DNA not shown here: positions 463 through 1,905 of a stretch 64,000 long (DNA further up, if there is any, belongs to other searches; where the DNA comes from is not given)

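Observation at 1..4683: BrxR/WYL-type regulator divergent from a NurA - HerA - DUF3223/HNH-like cassette: candidate defence module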

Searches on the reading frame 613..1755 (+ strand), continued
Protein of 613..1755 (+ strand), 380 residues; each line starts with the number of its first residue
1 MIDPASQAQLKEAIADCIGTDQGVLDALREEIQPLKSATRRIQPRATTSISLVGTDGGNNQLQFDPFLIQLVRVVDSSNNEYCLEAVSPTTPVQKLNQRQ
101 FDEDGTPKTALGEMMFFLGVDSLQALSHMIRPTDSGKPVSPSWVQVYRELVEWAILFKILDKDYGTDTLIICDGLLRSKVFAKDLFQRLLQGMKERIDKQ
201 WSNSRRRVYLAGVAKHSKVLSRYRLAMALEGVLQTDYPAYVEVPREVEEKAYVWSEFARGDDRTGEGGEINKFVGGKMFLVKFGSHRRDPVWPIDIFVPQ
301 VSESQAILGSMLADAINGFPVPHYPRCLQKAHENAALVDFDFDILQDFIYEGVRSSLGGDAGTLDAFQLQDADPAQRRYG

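Call 37: search_protein_families(library=pfam, proteins=[L052:7343-8842:-, L052:5829-7346:-, L052:4643-5884:-, L052:1666-4665:-, L052:1-1656:-, L012:6632-9886:+, L012:3413-6337:-, L033:3528-7124:-, L033:13957-17418:-, L069:5743-6573:+], max_evalue=0.001)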
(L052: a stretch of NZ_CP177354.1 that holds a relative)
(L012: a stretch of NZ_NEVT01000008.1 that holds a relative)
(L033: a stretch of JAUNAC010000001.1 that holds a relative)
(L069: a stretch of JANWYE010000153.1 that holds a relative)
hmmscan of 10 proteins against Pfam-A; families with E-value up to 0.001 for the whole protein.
L052:7343-8842:- (499 aa): 4 families
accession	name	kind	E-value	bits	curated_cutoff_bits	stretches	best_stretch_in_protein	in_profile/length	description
PF02384.22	N6_Mtase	-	7.8e-98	328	20.4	1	150-458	3-305/311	N-6 DNA Methylase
PF12161.14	HsdM_N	-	3.9e-24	86.2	24.5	1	12-138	1-135/135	HsdM N-terminal domain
PF01170.24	UPF0020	-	3.4e-06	27.3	22.3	1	184-285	19-131/197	RMKL-like, methyltransferase domain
PF05175.20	MTS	-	0.00071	19.7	23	0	183-287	21-110/170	Methyltransferase small domain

L052:5829-7346:- (505 aa): 4 families
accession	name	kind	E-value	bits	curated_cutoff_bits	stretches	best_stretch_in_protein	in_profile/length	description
PF02384.22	N6_Mtase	-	1.6e-88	297.5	20.4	1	149-454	3-306/311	N-6 DNA Methylase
PF12161.14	HsdM_N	-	4.2e-21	76.4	24.5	1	10-137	1-135/135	HsdM N-terminal domain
PF01170.24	UPF0020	-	1.6e-06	28.4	22.3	1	183-284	19-133/197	RMKL-like, methyltransferase domain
PF07669.17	Eco57I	-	2.7e-05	24.8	25.3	1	269-361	71-165/171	Eco57I restriction-modification methylase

L052:4643-5884:- (413 aa): 1 family
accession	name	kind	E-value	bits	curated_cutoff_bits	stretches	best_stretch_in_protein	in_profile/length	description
PF01420.25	Methylase_S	-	7.3e-21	75.5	22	2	96-198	68-167/168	Type I restriction modification DNA specificity domain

L052:1666-4665:- (999 aa): 5 families
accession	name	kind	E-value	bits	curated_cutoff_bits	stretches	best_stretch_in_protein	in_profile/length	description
PF18766.7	SWI2_SNF2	-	3.5e-70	236.5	26.7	1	298-521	1-219/221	SWI2/SNF2 ATPase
PF04313.20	HSDR_N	-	9.4e-30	104.4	25.1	1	60-232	36-191/198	Type I restriction enzyme R protein N terminus (HSDR_N)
PF22679.2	T1R_D3-like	-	4e-22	79.8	27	1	612-682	85-156/158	Type I restriction enzyme subunit R domain 3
PF04851.21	ResIII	-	4.6e-20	72.6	22.5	1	294-452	3-163/164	Type III restriction enzyme, res subunit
PF00270.35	DEAD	-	0.00053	20.2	26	0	324-439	23-142/167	DEAD/DEAH box helicase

L052:1-1656:- (552 aa): 2 families
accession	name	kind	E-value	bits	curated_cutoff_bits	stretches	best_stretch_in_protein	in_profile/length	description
PF03235.19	GmrSD_N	-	6.8e-37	128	33.2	1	9-224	2-198/199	GmrSD restriction endonuclease, N-terminal domain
PF07510.16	GmrSD_C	-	4.7e-25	88.5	23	1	416-550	1-137/138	GmrSD restriction endonucleases, C-terminal domain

L012:6632-9886:+ (1084 aa): 2 families
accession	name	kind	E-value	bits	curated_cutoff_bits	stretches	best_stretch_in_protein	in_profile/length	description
PF25794.1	SACS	-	1.9e-14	54.5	32.8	1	45-138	15-123/247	Sacsin domain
PF13020.12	NOV_C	-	1.2e-08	35.4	22.1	1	983-1046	27-87/91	Protein NO VEIN, C-terminal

L012:3413-6337:- (974 aa): 7 families
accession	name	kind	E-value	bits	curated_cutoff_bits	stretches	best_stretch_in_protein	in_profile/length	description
PF00580.27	UvrD-helicase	-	1.5e-75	254.8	23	1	13-288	2-268/271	UvrD/REP helicase N-terminal domain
PF12705.13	PDDEXK_1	-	2.2e-22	80.7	22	1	723-963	5-247/247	PD-(D/E)XK nuclease superfamily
PF13245.12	AAA_19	-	6.3e-19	68.9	25.1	1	16-276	1-134/134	AAA domain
PF13361.12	UvrD_C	-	8.3e-17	62.1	25.6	2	569-672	263-348/350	UvrD-like helicase C-terminal domain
PF13538.12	UvrD_C_2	-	8e-10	38.9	27.4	1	596-613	4-23/52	UvrD-like helicase C-terminal domain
PF01930.23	Cas_Cas4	-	7.4e-06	26.6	22.7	1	830-962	48-158/160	Domain of unknown function DUF83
PF13604.12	AAA_30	-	4.2e-05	23.8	27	0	13-76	3-66/191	AAA domain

L033:3528-7124:- (1198 aa): 2 families
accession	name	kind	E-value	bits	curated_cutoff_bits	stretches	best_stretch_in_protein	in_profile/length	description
PF13289.12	SIR2_2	-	6.5e-17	62.4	24.5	1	137-242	3-110/141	SIR2-like domain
PF13212.11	DUF4020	-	8.4e-07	29.3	22.7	1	1045-1167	18-152/182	Domain of unknown function (DUF4020)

L033:13957-17418:- (1153 aa): 2 families
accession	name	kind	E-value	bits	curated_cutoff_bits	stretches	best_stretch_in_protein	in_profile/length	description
PF04851.21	ResIII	-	1.6e-07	31.8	22.5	1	191-310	21-139/164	Type III restriction enzyme, res subunit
PF00270.35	DEAD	-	0.00056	20.1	26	0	201-256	22-71/167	DEAD/DEAH box helicase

L069:5743-6573:+ (276 aa): 1 family
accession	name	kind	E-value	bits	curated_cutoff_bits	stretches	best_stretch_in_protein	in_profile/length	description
PF02517.21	Rce1-like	-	4.7e-15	56.1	22.4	1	132-233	4-92/93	Type II CAAX prenyl endopeptidase Rce1-like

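Call 38: search_protein_representatives(protein=window:613-1755:+)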
Query: 380 residues. Proteins with E-value up to 0.001 (for the whole library): 449; up to 1e-10: 310; up to 1e-30: 121. The best 150 are listed.
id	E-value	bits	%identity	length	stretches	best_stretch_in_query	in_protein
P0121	9.7e-168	574.4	66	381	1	1-379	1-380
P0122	6.3e-127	440.0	53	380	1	6-379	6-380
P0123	3.4e-118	411.3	53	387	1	3-379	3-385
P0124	7.6e-115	400.3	60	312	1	1-309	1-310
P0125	1.2e-109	383.2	49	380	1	3-380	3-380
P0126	3.6e-107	375.1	62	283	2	171-379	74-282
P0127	1.3e-106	373.2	49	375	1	1-379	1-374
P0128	7.8e-100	350.9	47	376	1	1-374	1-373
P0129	4.7e-99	348.3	47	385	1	10-379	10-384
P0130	1.4e-98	346.8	58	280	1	103-379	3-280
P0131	4.3e-96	338.6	45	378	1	1-368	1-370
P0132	6.6e-96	338.0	62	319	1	2-251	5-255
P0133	4.9e-94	331.8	48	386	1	8-349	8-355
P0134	8.8e-93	327.7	44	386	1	9-379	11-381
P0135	4.5e-91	322.1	45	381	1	3-379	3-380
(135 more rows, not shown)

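Call 40: search_solved_structures(query=A1, max_evalue=10, show_alignments=2)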
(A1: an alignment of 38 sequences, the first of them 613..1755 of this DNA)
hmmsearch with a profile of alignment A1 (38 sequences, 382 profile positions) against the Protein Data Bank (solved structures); distinct sequences matched with E-value up to 10: 7.
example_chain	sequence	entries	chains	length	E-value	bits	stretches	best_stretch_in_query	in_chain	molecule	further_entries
8wet_G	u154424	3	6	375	9e-13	50.8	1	128-286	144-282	TdpB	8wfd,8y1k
1a92_A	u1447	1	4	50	0.32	12.8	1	11-45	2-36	DELTA ANTIGEN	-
5f64_A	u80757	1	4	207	1.1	11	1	77-133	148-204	Positive transcription regulator EvgA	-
8zwn_A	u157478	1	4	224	1.2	10.8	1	77-133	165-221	DNA-binding transcriptional activator EvgA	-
6vfu_C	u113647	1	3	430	1.6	10.5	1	43-88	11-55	Protocadherin-19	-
5v7q_U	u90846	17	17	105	2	10.2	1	22-81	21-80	50S ribosomal protein L24 | 50S ribosomal protein uL24 | Large ribosomal subunit protein uL24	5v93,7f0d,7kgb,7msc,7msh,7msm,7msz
5oi7_A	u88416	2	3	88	8.8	8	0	12-40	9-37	Centrosomal protein of 85 kDa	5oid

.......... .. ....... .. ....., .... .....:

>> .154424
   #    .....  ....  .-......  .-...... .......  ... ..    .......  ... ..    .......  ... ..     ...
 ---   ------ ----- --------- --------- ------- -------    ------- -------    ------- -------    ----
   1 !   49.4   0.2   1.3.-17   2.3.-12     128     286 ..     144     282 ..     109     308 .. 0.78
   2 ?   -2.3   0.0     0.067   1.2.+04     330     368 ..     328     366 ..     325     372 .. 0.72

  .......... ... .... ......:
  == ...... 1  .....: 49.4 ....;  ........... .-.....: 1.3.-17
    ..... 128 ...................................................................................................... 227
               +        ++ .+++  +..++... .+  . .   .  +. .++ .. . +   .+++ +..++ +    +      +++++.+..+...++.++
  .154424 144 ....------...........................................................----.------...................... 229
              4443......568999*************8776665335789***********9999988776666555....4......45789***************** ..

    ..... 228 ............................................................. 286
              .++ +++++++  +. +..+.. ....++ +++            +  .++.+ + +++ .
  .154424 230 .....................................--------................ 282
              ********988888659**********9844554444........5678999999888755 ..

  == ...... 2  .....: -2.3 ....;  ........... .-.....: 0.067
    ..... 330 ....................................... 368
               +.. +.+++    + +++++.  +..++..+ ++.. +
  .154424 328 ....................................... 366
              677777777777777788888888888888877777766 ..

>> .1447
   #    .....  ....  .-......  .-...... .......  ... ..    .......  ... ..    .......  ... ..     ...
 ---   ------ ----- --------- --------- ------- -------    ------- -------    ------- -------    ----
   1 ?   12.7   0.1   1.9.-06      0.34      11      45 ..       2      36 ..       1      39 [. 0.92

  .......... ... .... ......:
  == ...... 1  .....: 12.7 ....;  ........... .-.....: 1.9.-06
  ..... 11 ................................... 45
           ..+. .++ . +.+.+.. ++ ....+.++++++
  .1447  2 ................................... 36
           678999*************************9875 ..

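Call 81: list_cluster_members(proteins=[window:613-1755:+, window:1767-3881:+, window:3937-4683:+])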
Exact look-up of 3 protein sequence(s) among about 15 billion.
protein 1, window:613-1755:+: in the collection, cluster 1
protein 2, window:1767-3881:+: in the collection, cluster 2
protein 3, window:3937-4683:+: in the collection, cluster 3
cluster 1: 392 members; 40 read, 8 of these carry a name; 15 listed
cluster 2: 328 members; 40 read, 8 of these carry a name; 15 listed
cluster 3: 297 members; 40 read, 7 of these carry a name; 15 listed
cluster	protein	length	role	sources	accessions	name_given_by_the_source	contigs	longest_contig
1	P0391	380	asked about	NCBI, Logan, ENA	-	-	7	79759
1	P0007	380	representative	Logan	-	-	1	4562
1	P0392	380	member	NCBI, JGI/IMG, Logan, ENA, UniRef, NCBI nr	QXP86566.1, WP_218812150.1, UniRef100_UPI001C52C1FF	hypothetical protein [Methylococcus capsulatus] | hypothetical protein n=1 Tax=Methylococcus capsulatus TaxID=414 RepID=UPI001C52C1FF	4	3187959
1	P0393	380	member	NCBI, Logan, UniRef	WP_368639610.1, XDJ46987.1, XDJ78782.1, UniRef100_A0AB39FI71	hypothetical protein ABRZ04_11795 [Castellaniella ginsengisoli] | NurA domain-containing protein n=1 Tax=Castellaniella ginsengisoli TaxID=546114 ...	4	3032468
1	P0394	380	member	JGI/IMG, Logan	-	hypothetical protein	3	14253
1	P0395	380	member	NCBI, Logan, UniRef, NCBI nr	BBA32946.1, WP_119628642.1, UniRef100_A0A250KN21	uncharacterized protein sS8_0981 [Methylocaldum marinum] | NurA domain-containing protein n=1 Tax=Methylocaldum marinum TaxID=1432792 ... | hypothetical protein [Methylocaldum marinum]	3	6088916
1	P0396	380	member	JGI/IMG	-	hypothetical protein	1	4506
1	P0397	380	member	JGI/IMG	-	hypothetical protein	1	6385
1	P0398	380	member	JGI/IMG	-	hypothetical protein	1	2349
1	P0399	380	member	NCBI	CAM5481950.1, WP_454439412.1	hypothetical protein [Thauera mechernichensis]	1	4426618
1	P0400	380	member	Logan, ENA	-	-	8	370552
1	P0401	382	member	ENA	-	-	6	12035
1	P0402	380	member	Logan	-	-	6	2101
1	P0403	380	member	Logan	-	-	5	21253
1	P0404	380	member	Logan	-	-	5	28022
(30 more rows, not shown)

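Call 91: search_protein_families(library=pfam, alignment_id=A1, max_evalue=0.1)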
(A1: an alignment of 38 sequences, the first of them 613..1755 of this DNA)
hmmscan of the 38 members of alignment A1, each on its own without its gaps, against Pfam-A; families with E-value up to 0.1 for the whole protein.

A. member 1, window:613-1755:+ (380 aa): 0 families

B. families by the number of members that match (of 38 scanned): 10 families
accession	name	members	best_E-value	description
PF09376.16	NurA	10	6.2e-10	NurA domain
PF04967.18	HTH_10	1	0.0059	HTH DNA binding domain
PF10197.14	Cir_N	1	0.019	N-terminal domain of CBF1 interacting co-repressor CIR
PF05036.18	SPOR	1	0.027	SPOR domain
PF16331.10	TolA_bind_tri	1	0.028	TolA binding protein trimerisation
PF14350.11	Beta_protein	1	0.032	Beta protein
PF07801.16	DUF1647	1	0.041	Protein of unknown function (DUF1647)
PF17833.7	pre-PUA_NIP7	1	0.058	NIP7/UPF0113, pre-PUA domain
PF07862.16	Nif11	1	0.064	Nif11 domain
PF20622.4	Big_15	1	0.092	Bacterial Ig domain (Big_16)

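Call 97: search_solved_structures(query=L007:13266-14369:+, max_evalue=0.01)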
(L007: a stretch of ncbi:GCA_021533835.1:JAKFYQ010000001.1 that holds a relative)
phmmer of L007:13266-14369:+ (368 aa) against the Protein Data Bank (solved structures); distinct sequences matched with E-value up to 0.01: 1.
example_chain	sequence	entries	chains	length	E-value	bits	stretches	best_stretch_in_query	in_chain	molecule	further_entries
2zie_A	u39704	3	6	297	1.8e-06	30.3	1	21-76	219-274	Putative modification methylase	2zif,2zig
